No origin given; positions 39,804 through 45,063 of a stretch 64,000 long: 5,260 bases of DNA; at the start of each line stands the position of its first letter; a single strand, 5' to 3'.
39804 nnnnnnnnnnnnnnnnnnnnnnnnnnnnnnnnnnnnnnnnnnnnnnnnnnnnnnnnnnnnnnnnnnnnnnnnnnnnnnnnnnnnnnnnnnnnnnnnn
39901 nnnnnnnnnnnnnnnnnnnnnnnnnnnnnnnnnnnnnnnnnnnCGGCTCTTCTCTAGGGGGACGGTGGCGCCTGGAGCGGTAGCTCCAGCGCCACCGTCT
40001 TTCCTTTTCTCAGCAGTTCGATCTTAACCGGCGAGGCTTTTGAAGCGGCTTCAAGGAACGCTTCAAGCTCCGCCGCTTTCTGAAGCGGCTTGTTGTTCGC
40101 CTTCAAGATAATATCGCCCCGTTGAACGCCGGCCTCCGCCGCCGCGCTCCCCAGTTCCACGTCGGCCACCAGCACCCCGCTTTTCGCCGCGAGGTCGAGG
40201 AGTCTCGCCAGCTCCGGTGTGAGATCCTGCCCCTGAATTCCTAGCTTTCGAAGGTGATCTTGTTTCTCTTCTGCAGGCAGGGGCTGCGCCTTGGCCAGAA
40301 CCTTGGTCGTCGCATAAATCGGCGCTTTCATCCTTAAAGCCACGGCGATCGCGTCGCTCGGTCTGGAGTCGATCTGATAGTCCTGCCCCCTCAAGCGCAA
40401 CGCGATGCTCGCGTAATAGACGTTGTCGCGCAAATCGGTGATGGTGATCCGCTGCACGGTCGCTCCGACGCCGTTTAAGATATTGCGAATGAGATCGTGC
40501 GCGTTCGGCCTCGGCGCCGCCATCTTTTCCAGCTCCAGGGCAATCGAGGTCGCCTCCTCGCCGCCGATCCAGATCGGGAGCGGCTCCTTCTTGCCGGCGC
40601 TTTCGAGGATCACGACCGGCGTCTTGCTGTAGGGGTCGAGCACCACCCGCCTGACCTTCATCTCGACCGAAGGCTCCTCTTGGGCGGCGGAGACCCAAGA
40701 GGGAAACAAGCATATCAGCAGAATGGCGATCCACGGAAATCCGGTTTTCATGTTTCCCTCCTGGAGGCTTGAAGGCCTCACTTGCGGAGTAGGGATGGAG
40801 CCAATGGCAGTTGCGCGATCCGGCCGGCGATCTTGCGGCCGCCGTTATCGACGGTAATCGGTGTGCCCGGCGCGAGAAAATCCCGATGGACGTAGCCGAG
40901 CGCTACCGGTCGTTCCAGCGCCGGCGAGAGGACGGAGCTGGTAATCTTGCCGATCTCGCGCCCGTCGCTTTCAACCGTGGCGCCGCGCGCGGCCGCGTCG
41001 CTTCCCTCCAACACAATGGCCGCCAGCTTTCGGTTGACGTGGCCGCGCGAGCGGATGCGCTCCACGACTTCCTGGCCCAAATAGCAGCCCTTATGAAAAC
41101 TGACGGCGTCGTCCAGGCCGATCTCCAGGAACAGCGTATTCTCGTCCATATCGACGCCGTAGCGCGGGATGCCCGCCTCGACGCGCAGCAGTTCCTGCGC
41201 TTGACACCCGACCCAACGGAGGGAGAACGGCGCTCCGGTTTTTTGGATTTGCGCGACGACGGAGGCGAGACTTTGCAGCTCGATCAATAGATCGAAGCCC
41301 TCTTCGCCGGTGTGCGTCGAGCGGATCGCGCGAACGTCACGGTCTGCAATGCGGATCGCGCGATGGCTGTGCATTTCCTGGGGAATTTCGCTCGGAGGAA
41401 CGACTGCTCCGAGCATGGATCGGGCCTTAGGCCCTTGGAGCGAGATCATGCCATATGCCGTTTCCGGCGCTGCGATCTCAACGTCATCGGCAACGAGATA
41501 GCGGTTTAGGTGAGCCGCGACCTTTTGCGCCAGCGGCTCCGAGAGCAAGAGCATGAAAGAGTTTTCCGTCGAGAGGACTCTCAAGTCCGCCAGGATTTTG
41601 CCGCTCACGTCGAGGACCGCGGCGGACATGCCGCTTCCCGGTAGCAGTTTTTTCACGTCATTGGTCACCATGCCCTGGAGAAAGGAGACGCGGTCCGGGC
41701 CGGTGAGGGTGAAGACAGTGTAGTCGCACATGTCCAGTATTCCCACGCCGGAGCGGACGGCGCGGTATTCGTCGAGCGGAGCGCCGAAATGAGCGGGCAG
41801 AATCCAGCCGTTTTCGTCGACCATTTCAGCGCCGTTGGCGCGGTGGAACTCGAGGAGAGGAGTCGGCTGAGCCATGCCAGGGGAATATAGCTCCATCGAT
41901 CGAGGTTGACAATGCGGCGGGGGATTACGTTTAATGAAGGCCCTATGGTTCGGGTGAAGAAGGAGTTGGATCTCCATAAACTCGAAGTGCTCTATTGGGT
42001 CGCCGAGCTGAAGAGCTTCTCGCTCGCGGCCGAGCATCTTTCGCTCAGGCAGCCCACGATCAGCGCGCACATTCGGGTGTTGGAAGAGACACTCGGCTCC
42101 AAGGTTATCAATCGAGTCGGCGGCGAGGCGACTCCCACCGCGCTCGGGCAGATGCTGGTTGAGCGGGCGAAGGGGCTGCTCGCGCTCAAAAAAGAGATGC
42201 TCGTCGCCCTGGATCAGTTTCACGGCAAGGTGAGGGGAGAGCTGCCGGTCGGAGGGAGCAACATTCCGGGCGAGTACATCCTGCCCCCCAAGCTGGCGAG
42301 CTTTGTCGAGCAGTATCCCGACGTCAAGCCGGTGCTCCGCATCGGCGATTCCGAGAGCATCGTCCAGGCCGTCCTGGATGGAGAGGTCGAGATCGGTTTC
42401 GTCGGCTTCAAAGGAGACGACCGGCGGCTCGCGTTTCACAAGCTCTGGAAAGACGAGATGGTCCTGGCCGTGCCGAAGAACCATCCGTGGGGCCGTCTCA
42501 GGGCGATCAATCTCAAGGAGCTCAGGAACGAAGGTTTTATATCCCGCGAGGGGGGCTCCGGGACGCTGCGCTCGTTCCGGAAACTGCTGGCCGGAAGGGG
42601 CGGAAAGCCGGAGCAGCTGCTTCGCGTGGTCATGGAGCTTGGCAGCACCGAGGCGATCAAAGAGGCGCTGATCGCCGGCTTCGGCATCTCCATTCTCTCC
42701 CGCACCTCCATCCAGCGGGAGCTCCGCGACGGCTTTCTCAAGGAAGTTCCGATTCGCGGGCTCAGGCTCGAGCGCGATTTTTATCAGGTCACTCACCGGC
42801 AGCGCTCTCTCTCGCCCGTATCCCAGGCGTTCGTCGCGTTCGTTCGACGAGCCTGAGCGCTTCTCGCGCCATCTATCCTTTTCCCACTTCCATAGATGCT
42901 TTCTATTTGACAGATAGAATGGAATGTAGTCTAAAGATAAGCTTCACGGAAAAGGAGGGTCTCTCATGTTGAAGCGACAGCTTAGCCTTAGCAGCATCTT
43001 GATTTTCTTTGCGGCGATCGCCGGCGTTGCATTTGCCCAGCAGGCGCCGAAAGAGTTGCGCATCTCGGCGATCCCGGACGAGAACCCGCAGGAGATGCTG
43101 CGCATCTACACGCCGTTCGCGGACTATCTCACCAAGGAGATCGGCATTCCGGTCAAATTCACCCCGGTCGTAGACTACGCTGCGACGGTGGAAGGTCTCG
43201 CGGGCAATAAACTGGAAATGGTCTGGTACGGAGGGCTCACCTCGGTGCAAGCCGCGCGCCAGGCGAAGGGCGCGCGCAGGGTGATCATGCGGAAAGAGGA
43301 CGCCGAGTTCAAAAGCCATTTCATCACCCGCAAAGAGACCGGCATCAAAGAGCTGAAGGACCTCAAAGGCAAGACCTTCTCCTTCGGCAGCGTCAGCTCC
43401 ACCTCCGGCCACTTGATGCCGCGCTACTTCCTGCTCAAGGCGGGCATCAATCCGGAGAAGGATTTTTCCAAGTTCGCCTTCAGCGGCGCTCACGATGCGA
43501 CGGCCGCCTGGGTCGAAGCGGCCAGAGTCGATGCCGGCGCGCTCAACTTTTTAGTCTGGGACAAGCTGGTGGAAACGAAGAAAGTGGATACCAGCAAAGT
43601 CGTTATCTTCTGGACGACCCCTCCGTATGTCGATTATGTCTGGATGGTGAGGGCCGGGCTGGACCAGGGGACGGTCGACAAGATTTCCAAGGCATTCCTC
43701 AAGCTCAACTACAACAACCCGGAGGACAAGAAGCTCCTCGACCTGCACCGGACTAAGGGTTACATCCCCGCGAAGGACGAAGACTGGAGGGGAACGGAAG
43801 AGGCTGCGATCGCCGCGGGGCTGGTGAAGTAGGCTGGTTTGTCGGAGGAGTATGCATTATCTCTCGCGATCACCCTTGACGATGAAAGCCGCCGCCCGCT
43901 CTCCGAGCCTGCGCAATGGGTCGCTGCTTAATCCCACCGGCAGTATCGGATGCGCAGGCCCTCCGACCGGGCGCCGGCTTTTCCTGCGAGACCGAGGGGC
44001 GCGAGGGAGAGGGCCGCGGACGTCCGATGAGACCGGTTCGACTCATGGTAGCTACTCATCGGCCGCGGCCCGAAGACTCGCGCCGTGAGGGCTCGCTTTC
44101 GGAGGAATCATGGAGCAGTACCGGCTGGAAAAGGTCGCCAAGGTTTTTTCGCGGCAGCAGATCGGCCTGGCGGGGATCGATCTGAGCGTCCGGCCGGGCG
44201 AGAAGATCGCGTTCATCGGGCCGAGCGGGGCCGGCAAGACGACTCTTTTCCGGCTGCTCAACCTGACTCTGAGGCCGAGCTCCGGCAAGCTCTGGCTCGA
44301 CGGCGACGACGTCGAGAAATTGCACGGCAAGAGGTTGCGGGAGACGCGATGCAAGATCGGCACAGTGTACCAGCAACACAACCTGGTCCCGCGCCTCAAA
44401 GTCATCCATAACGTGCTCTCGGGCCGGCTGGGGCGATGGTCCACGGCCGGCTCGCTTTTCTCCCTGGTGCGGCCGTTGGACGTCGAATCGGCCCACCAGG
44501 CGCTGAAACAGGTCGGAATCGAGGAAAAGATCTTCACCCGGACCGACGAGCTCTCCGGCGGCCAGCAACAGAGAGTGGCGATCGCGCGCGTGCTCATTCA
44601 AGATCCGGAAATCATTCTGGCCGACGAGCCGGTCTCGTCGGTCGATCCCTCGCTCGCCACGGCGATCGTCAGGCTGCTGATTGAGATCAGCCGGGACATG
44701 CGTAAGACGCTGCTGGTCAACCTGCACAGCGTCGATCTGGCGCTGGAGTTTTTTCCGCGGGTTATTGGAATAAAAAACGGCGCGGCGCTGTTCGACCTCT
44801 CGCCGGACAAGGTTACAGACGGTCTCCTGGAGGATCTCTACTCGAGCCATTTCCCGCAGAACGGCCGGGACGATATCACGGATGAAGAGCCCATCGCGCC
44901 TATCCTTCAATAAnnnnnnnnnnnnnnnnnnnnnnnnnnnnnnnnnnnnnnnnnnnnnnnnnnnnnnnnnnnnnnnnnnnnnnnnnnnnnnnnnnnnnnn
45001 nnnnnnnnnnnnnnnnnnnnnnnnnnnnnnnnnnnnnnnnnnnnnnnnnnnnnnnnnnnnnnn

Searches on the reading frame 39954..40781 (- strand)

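Call 64: search_protein_families(library=pfam, proteins=[window:39954-40781:-])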
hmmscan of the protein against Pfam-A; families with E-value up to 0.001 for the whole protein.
window:39954-40781:- (275 aa): 4 families
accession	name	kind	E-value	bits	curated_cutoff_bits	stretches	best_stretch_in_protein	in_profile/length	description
PF02577.19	BFN_dom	-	5.7e-38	129.6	27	1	57-166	1-108/112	Bifunctional nuclease domain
PF13180.12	PDZ_2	-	3.5e-13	50.1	27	1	180-268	3-79/80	PDZ domain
PF17820.7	PDZ_6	-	2e-10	40.7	27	1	205-258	2-54/54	PDZ domain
PF00595.29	PDZ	-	7e-10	39.6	23.2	1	176-256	8-80/81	PDZ domain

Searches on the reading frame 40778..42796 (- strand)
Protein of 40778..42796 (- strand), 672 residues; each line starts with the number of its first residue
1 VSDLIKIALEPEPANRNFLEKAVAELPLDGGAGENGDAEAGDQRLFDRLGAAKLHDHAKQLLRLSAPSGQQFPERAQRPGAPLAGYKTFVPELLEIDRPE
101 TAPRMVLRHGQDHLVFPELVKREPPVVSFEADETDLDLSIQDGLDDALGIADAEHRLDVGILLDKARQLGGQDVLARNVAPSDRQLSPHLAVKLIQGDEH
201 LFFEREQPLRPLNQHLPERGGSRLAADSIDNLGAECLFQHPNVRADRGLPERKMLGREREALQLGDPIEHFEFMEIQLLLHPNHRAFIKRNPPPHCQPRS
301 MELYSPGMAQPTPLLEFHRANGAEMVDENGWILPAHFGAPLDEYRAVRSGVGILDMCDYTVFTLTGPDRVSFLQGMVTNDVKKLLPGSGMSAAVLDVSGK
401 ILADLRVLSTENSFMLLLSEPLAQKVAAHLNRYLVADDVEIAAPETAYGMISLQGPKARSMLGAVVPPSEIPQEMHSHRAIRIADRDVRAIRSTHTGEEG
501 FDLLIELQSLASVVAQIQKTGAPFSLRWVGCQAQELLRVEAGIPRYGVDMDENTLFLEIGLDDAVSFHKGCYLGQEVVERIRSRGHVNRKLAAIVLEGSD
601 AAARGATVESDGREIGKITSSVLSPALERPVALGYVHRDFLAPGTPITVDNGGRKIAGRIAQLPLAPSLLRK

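Call 15: search_protein_families(library=pfam, proteins=[window:40778-42796:-])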
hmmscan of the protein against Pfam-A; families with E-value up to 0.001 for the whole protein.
window:40778-42796:- (672 aa): 2 families
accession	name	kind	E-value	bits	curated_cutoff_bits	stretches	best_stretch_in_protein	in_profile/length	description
PF01571.26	GCV_T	-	5e-54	183.7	25.6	1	315-562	2-253/255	Aminomethyltransferase folate-binding domain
PF08669.17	GCV_T_C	-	4.2e-15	55.8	25.9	1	589-665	1-78/80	Glycine cleavage T-protein C-terminal barrel domain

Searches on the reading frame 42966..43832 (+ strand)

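Call 15: search_protein_families(library=pfam, proteins=[window:42966-43832:+])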
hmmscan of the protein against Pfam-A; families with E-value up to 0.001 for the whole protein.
window:42966-43832:+ (288 aa): 3 families
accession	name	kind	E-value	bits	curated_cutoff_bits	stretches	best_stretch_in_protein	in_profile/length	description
PF12974.12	Phosphonate-bd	-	5.2e-72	242.6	27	1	33-274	1-242/242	ABC transporter, phosphonate, periplasmic substrate-binding protein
PF09084.16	NMT1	-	6.3e-06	26.7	20.5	1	58-202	18-155/216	NMT1/THI5 like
PF16868.10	NMT1_3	-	2.2e-05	24.6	27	1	117-182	93-156/289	NMT1-like family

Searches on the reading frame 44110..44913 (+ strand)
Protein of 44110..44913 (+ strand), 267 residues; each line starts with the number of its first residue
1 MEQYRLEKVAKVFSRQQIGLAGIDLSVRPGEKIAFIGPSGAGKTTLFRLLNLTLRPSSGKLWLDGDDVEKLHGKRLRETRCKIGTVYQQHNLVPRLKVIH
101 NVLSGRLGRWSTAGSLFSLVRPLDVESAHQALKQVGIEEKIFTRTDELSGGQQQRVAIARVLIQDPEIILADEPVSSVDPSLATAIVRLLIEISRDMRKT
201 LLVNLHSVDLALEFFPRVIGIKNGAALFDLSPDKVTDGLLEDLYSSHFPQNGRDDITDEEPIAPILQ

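Call 5: search_protein_families(library=pfam, proteins=[window:44110-44913:+])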
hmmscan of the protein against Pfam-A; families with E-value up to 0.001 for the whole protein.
window:44110-44913:+ (267 aa): 2 families
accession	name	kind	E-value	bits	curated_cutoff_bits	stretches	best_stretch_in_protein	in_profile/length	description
PF00005.33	ABC_tran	-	1.7e-34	119.8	25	1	21-175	2-136/137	ABC transporter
PF13304.12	AAA_21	-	4.6e-07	30.6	27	0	34-54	3-23/304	AAA domain, putative AbiEii toxin, Type IV TA system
